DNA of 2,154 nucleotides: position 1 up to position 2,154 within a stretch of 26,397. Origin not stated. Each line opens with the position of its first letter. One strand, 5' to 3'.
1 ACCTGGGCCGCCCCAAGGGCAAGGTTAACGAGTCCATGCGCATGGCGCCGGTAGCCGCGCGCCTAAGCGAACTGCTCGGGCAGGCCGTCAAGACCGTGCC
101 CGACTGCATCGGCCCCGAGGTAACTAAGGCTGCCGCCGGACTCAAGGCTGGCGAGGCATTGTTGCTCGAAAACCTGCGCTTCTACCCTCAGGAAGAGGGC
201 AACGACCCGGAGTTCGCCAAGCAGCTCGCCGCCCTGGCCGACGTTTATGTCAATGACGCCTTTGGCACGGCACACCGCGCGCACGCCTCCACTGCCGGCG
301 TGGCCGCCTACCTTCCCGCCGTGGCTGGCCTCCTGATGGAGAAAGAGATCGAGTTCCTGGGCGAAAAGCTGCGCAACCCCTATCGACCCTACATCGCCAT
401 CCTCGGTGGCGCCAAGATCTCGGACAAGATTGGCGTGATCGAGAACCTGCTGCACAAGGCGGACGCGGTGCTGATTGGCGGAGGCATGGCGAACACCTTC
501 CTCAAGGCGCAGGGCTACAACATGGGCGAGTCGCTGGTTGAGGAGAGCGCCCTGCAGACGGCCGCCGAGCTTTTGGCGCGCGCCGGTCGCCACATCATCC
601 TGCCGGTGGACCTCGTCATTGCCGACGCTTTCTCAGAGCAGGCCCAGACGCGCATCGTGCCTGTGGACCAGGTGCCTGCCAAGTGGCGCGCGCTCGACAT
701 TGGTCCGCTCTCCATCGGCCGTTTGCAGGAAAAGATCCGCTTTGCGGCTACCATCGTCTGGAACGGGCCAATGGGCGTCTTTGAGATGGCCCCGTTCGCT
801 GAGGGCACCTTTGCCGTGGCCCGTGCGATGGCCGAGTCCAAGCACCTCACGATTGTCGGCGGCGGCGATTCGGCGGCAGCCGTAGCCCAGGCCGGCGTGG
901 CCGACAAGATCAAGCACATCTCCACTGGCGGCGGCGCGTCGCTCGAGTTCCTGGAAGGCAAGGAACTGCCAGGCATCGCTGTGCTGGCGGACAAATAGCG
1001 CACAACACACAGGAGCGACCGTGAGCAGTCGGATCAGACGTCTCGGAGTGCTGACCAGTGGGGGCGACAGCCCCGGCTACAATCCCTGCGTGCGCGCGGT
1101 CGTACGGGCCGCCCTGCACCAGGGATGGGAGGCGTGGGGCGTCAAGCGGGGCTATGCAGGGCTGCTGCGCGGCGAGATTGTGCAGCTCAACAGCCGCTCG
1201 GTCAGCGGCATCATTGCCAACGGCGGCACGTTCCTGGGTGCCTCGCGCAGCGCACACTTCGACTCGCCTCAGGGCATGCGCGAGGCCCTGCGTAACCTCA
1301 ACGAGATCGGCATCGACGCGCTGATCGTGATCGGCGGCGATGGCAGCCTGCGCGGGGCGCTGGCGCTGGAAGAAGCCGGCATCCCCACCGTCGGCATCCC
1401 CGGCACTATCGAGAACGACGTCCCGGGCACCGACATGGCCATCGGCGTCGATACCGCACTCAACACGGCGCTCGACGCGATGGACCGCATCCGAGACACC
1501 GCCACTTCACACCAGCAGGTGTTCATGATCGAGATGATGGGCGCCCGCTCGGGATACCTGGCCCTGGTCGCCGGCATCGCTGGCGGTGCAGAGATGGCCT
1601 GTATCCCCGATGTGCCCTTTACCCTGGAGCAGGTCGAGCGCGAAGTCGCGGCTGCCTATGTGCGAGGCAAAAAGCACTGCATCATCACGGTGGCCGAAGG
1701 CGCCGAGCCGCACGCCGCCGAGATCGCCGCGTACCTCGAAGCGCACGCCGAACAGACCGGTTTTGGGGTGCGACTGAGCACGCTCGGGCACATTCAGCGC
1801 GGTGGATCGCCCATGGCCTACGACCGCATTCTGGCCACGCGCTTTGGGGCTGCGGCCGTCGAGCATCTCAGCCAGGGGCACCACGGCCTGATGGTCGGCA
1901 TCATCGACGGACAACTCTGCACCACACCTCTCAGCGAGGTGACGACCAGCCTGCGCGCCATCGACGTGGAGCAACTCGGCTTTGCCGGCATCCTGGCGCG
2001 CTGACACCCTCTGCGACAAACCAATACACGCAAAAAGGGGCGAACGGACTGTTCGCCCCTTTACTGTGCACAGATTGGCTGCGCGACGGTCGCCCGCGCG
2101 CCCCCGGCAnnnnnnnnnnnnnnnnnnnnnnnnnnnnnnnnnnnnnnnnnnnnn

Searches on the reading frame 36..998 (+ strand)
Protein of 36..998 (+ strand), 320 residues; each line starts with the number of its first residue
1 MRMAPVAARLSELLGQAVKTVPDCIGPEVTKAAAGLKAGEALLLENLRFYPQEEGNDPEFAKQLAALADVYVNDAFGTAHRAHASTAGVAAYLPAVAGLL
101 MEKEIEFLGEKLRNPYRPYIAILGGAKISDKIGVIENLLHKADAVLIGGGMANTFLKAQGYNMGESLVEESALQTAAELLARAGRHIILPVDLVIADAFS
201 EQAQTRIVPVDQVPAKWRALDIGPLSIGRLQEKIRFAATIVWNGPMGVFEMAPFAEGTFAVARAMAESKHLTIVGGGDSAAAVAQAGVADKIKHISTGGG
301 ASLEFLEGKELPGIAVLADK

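Call 8: search_protein_families(library=pfam, proteins=[window:36-998:+], max_evalue=0.01)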
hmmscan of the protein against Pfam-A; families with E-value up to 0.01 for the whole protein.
window:36-998:+ (320 aa): 1 family
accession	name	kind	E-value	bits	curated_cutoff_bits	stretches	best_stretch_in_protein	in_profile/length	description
PF00162.24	PGK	-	9.9e-131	436.6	27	1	2-309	67-379/379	Phosphoglycerate kinase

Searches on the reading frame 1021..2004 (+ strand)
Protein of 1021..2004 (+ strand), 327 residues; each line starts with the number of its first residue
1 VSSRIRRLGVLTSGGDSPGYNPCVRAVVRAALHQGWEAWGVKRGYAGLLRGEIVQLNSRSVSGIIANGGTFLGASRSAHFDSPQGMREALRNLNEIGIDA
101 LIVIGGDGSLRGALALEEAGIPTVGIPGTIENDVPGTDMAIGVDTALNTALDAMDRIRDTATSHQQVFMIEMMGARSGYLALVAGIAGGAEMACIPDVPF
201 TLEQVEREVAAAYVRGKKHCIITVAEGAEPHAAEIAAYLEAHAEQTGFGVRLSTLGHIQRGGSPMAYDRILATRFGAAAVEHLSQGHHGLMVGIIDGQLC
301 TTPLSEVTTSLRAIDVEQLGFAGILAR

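Call 8: search_protein_families(library=pfam, proteins=[window:1021-2004:+], max_evalue=0.01)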
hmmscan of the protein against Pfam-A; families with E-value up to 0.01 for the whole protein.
window:1021-2004:+ (327 aa): 3 families
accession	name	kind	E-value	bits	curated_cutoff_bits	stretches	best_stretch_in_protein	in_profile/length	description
PF00365.25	PFK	-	9.1e-104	347.1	30.9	1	7-283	1-277/277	Phosphofructokinase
PF01513.26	NAD_kinase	-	0.00014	22.6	25.5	1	86-127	61-103/130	ATP-NAD kinase N-terminal domain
PF00781.29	DAGK_cat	-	0.0044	17.1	23.6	0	81-115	39-73/125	Diacylglycerol kinase catalytic domain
